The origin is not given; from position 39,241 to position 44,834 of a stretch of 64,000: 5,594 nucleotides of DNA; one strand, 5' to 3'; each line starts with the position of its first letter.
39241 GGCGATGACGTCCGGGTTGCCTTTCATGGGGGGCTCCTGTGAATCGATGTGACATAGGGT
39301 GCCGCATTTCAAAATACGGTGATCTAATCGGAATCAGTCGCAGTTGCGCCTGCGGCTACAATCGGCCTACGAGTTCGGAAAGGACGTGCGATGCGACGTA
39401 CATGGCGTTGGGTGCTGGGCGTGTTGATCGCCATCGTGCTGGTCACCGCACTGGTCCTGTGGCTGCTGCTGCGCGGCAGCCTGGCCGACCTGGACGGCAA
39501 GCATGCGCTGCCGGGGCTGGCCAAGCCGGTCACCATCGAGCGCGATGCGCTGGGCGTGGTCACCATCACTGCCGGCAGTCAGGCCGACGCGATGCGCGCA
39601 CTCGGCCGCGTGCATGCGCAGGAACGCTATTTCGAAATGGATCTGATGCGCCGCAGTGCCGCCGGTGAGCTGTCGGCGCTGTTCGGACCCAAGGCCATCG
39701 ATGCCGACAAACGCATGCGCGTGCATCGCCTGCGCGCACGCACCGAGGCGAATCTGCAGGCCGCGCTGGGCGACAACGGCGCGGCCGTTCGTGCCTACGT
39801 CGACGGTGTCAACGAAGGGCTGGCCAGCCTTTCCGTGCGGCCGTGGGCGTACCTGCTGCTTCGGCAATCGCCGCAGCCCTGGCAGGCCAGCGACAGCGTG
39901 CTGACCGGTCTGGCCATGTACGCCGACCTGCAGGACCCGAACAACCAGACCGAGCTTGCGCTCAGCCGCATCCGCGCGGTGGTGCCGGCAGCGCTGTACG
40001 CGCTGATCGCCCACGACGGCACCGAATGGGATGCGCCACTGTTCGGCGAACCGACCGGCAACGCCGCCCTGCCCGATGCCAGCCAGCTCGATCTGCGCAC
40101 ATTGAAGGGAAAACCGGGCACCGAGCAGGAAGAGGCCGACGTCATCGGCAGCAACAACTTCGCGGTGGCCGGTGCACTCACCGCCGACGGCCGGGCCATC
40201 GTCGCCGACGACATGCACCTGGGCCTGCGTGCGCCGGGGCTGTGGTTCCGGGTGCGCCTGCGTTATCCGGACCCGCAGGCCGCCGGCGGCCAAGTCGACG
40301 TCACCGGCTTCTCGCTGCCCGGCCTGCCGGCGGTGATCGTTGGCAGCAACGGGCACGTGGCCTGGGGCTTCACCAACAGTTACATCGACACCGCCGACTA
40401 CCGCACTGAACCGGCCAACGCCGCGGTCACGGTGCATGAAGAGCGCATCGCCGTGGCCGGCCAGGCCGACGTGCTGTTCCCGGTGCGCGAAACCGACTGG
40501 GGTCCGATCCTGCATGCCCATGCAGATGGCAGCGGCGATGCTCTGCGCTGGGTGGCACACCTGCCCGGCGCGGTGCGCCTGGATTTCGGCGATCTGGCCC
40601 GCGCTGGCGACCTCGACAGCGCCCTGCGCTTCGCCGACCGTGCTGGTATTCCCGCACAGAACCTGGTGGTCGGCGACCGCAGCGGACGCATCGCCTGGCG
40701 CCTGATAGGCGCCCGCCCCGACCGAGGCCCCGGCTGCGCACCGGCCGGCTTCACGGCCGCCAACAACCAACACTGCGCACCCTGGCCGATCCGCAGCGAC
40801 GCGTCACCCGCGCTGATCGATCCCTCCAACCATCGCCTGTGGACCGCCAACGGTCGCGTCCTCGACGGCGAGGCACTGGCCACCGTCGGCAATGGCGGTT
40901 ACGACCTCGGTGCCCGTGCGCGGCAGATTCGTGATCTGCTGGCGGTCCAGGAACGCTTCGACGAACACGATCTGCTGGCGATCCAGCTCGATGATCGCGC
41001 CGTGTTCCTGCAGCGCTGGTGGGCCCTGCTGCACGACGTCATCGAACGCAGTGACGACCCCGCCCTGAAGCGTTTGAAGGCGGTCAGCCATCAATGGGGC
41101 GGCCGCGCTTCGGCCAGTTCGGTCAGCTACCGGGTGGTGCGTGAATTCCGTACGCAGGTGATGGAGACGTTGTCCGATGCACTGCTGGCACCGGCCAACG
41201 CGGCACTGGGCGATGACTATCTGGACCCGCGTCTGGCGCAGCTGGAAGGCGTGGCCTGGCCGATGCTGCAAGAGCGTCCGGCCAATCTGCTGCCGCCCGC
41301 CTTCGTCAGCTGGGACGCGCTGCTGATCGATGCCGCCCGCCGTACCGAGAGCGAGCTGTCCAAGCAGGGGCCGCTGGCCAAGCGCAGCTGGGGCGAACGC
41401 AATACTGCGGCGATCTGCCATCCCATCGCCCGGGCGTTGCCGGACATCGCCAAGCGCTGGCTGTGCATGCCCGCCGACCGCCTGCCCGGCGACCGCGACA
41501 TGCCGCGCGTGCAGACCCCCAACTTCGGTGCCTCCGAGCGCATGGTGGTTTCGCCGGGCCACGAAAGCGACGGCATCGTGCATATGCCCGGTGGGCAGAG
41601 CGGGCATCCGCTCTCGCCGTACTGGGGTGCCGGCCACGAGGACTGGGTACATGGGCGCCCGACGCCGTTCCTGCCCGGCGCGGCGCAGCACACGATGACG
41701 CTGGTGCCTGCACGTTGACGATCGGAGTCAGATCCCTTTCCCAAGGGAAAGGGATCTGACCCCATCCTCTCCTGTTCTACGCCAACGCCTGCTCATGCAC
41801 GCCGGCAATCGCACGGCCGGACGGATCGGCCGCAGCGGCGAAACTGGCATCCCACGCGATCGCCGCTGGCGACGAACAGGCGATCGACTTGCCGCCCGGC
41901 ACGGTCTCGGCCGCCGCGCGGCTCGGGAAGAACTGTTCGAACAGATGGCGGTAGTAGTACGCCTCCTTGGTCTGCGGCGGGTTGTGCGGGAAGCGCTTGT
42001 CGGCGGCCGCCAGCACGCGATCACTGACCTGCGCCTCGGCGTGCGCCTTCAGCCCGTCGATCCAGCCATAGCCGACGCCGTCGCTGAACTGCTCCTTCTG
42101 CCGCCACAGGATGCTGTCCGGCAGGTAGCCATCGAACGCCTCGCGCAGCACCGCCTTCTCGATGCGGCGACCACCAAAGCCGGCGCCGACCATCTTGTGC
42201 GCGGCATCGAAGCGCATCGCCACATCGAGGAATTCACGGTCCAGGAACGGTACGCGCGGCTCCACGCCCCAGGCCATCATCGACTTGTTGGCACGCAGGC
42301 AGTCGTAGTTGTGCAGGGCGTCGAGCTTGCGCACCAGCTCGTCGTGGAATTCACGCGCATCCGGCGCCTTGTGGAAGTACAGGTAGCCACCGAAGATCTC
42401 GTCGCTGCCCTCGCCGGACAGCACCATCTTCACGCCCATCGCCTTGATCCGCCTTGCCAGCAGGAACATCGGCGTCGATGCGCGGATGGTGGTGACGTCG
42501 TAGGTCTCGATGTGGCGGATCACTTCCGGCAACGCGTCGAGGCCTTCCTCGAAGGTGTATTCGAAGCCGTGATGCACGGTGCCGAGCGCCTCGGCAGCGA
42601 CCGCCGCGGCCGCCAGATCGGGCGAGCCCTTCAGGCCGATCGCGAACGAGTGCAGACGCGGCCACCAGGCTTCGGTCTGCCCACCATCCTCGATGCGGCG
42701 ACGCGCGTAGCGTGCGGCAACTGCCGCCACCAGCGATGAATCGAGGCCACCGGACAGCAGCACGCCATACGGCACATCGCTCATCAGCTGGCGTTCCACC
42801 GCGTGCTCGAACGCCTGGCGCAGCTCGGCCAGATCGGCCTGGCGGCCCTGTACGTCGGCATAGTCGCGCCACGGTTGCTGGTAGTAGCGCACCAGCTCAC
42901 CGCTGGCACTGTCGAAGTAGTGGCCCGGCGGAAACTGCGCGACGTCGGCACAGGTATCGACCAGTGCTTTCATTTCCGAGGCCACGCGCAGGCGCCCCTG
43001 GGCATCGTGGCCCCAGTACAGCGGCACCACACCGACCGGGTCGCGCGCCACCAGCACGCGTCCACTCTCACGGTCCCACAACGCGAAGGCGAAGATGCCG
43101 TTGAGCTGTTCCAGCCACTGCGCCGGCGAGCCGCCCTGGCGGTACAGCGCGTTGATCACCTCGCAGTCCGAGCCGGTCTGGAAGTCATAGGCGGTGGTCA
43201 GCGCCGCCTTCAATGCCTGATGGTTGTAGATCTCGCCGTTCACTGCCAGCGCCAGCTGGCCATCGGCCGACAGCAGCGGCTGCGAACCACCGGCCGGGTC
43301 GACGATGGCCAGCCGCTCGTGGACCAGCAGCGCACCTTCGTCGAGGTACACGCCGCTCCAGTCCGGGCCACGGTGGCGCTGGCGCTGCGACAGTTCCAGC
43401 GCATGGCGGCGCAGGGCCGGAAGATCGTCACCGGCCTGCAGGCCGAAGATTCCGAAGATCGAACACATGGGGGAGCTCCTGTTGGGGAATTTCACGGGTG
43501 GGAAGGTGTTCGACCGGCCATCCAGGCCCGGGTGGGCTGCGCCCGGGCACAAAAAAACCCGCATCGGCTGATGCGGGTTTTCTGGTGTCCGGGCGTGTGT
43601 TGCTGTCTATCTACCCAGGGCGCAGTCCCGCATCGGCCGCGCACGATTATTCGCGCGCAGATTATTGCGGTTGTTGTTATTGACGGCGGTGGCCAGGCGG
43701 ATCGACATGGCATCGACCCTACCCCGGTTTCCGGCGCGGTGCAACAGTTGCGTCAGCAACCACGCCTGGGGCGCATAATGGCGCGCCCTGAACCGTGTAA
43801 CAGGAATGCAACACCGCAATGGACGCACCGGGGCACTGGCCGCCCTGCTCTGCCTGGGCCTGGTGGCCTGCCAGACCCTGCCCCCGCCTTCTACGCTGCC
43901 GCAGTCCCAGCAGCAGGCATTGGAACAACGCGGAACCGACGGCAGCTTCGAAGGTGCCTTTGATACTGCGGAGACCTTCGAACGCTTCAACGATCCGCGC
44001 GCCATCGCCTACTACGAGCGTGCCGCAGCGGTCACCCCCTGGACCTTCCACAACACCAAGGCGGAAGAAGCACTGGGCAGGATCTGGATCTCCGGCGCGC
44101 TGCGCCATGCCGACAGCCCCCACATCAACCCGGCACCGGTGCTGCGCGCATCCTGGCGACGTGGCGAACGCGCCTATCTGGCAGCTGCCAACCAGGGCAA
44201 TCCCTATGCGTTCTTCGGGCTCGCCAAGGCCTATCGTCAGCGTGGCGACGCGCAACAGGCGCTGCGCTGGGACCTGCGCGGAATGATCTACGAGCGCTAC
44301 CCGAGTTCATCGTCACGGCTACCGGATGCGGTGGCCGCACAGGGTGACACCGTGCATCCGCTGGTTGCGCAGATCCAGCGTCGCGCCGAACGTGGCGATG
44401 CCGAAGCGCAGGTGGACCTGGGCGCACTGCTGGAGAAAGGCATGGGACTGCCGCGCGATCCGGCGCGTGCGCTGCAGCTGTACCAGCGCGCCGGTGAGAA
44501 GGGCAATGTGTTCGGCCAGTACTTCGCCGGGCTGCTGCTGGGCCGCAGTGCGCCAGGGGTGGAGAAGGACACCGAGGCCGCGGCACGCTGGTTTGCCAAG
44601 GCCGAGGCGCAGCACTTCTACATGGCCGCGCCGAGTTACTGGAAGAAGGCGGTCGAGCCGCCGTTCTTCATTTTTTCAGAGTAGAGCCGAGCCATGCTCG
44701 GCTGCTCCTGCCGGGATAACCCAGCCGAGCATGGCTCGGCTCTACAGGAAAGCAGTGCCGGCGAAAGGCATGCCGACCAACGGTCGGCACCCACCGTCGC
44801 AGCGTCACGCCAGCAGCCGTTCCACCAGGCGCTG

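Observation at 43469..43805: Asparagine-codon leader peptide with terminator/antiterminator upstream of asnB: candidate Asn-sensing transcription attenuator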

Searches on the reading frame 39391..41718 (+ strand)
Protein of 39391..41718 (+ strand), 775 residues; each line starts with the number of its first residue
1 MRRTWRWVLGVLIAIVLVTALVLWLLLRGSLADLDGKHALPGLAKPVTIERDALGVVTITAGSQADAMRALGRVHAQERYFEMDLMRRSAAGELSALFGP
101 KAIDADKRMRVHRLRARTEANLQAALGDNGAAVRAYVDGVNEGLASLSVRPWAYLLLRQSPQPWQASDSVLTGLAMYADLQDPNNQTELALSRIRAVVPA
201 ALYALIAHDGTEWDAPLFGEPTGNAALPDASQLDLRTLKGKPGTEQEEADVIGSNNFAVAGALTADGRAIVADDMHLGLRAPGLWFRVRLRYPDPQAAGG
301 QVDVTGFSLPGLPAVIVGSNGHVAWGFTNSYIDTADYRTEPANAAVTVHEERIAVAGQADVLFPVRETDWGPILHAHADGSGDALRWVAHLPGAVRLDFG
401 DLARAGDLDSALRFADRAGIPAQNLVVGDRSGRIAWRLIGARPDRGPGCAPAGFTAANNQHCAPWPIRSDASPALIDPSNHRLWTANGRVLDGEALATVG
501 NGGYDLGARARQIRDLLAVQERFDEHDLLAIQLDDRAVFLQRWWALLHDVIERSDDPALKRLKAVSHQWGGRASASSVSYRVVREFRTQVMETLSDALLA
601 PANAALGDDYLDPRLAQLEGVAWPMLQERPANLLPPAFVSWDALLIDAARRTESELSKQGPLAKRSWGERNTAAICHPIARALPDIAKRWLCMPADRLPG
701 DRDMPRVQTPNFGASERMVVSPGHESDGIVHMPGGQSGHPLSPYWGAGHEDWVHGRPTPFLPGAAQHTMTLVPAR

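Call 50: search_protein_families(library=pfam, proteins=[window:39391-41718:+], max_evalue=0.001)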
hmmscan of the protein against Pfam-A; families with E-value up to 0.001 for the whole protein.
window:39391-41718:+ (775 aa): 1 family
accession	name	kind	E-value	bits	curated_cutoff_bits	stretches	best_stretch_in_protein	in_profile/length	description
PF01804.23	Penicil_amidase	-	1.6e-123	414.6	21.3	1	46-761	1-667/675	Penicillin amidase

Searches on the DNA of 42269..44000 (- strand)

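Call 3: search_rna_families(source=window, start=43300, end=44000, threshold=evalue, max_evalue=10, show_alignments=3)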
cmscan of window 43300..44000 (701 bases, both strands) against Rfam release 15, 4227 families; matches with E-value up to 10: 16.
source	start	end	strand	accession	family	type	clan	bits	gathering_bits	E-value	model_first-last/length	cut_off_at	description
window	43549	43588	-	RF00506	Thr_leader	Cis-reg; leader;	-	22.8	55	0.075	77-117/118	no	Threonine operon leader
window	43542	43593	-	RF00971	mir-578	Gene; miRNA;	-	20.5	98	0.56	1-84/84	no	mir-578 microRNA precursor family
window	43552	43658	+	RF02424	Bp2_287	Gene; sRNA;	-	20.1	70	0.031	1-174/174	no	Burkholderia sRNA Bp2_Cand287_SIPHT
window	43551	43610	-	RF00512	Leu_leader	Cis-reg; leader;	-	20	50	0.15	1-148/148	no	Leucine operon leader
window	43552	43658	-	RF01394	isrK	Gene; sRNA;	-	19.6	50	0.076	1-77/77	no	isrK Hfq binding RNA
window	43522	43587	+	RF00506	Thr_leader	Cis-reg; leader;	-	19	55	0.59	1-118/118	no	Threonine operon leader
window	43542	43593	+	RF01996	mir-995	Gene; miRNA;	-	18.4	72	0.89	1-88/88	no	mir-995 microRNA precursor family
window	43874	43943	-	RF03207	mir-3960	Gene; miRNA;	-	18.4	73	7.4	1-73/73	no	mir-3960 microRNA precursor family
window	43523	43584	+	RF00512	Leu_leader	Cis-reg; leader;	-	18.3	50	0.42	1-148/148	no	Leucine operon leader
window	43471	43583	+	RF02144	rsmX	Gene;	CL00106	17.7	56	0.71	1-114/114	no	rsmX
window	43532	43667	+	RF02868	ncS037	Gene; sRNA;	-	16.5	112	3.3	1-152/152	no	Burkholderia sRNA 37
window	43742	43869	-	RF02531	NRF2_IRES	Cis-reg; IRES;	-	16.1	50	6.8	1-128/128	no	Nrf2 internal ribosome entry site (IRES)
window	43366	43436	-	RF02163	sR-tMet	Gene; snRNA; snoRNA; CD-box;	-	15.7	50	8.9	1-72/72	no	Small nucleolar RNA sR-tMet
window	43455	43540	+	RF01872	MEG3_2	Gene; lncRNA;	-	15.3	60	2.3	1-105/105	no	Maternally expressed 3 conserved region 2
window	43504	43581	+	RF00624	P9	Gene;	-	13.2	43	5.3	1-74/74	no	Pseudomonas sRNA P9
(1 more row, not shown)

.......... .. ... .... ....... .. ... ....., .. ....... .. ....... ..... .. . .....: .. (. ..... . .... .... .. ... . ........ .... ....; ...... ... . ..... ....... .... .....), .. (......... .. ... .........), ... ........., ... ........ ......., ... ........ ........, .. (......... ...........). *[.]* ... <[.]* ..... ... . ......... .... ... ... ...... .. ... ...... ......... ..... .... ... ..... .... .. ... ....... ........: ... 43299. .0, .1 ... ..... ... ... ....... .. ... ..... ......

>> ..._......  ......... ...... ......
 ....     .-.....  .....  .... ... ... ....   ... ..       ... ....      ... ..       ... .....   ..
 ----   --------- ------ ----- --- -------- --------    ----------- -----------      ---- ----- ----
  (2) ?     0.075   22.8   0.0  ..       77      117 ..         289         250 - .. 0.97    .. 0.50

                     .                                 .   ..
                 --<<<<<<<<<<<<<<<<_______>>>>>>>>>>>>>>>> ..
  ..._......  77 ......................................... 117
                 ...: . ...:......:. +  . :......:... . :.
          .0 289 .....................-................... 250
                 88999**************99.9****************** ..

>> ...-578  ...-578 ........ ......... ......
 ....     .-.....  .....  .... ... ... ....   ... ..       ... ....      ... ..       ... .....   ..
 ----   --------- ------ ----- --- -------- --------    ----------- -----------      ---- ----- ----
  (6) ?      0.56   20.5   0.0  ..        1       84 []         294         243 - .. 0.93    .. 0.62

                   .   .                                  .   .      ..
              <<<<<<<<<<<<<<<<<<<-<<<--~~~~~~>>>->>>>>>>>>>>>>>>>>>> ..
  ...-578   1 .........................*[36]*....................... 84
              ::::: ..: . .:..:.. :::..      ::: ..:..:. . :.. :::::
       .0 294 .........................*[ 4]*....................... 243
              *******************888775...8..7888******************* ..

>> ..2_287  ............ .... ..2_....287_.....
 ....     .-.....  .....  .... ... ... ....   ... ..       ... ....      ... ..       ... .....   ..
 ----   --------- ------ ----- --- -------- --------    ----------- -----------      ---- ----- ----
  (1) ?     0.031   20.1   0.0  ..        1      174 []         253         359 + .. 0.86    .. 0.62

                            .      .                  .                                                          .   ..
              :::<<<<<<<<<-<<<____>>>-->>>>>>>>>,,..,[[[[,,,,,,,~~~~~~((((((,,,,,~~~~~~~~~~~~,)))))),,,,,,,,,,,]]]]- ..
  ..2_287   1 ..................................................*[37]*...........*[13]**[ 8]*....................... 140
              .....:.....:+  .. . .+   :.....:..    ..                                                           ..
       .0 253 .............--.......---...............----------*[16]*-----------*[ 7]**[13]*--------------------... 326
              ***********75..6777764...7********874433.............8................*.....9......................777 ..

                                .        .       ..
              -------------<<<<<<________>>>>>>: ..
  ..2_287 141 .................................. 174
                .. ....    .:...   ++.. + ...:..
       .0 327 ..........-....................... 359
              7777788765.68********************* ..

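Call 57: search_dna_similar(query=window:42269-43468:-, collection=ecoli_genomes, mode=distant, max_rows=3)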
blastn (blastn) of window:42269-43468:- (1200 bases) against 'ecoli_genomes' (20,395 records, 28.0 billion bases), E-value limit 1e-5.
Records with a match: 5425; places in all: 5427; records where one place covers at least 80% of the query: 1.
Genomes with a match: 5425 of 5426; with a place that covers at least 80% of the query: 1. Places per genome that has any: lowest 1, median 1, highest 2. On chromosomes: 5426 places; on plasmids: 1.
Best place of each record, by identity: 60-80% 5425.
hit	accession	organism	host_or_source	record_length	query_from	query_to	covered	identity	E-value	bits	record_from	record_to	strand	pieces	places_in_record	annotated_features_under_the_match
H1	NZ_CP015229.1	Escherichia coli strain 06-00048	alfalfa sprout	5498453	219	1200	82%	65.3%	3e-47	199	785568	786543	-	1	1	asnB: asparagine synthase B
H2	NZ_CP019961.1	Escherichia coli strain HKUOPY1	Ailuropoda melanoleuca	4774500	219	1200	71%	66.6%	2e-36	236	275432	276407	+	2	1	asnB: asparagine synthase B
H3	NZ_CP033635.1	Escherichia coli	chicken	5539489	220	1200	56%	69.7%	1e-50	285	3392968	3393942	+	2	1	asnB: asparagine synthase B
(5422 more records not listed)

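Call 58: get_annotated_region(hit=H1, flank=900)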
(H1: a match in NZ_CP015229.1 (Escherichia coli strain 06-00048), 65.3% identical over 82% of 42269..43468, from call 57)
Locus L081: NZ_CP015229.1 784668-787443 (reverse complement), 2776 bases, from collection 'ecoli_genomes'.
description: Escherichia coli strain 06-00048 chromosome, complete genome
organism: Escherichia coli strain 06-00048 (NCBI taxid 562)
replicon: chromosome; assembly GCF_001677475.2
host: -; source: alfalfa sprout; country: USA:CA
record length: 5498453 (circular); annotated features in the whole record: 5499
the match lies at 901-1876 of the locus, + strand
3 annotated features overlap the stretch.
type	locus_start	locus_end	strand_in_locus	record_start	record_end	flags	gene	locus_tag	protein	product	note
CDS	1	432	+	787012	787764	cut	nagD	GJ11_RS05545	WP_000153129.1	ribonucleotide monophosphatase NagD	-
CDS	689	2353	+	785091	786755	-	asnB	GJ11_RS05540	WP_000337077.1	asparagine synthase B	-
tRNA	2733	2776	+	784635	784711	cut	-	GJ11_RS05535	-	tRNA-Met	-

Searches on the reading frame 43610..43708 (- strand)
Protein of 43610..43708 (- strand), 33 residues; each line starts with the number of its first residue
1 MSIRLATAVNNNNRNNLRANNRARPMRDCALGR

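Call 30: search_protein_families(library=ncbifam, proteins=[window:43610-43708:-], max_evalue=10)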
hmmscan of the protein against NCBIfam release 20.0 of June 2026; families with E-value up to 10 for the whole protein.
seq(33 aa): 0 families

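Call 31: search_protein_families(library=pfam, proteins=[window:43610-43708:-], max_evalue=10)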
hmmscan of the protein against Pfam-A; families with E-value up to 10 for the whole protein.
seq(33 aa): 0 families

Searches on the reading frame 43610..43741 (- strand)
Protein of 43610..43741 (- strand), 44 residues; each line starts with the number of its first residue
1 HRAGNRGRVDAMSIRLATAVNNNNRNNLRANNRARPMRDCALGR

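Call 52: find_homologous_proteins(query=window:43610-43741:-, max_evalue=0.01)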
Query seq(44 aa) (44 aa): 55 proteins with E <= 0.01 among 58 candidates.
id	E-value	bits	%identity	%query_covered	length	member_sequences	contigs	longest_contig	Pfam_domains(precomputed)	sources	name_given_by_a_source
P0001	1.4e-17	78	100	98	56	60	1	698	-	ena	-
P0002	1.2e-15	73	93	95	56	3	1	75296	-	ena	-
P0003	3.4e-14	68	86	100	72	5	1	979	-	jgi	-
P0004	5.9e-14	67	88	95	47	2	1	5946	-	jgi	jgi:hypothetical protein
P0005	3.2e-13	65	84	100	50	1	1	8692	-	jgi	-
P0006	1.2e-12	63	84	98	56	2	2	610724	-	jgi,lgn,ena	-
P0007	1.4e-12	63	88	95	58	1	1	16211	-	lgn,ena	-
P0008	6.8e-12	61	80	100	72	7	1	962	-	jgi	-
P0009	6.0e-11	58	97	75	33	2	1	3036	-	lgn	-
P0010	6.7e-11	58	70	100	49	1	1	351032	-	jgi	-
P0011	7.6e-11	58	97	75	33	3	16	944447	-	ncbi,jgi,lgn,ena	jgi:hypothetical protein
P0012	2.5e-10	56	68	100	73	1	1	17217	-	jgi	-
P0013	3.4e-9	53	86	82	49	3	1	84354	-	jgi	jgi:hypothetical protein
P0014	3.8e-9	53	85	75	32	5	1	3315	-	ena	-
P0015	5.0e-9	52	86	82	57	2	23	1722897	-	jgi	jgi:hypothetical protein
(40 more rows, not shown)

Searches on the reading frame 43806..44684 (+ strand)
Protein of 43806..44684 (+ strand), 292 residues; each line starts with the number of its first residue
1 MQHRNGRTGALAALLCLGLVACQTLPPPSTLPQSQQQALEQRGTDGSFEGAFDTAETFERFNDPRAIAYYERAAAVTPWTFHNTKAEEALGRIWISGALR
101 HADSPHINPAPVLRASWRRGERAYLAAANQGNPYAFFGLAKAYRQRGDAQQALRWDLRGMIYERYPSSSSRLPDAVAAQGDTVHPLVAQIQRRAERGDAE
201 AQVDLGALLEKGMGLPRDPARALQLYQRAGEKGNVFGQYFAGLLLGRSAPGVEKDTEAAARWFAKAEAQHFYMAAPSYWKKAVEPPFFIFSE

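Call 50: search_protein_families(library=pfam, proteins=[window:43806-44684:+], max_evalue=0.001)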
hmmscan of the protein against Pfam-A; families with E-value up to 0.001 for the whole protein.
window:43806-44684:+ (292 aa): 2 families
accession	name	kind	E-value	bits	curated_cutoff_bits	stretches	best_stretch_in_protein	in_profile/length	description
PF08238.18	Sel1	-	1.7e-12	47.8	30.7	1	199-234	1-36/36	Sel1 repeat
PF13176.12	TPR_7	-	0.00017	21.9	27.9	0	135-158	1-24/36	Tetratricopeptide repeat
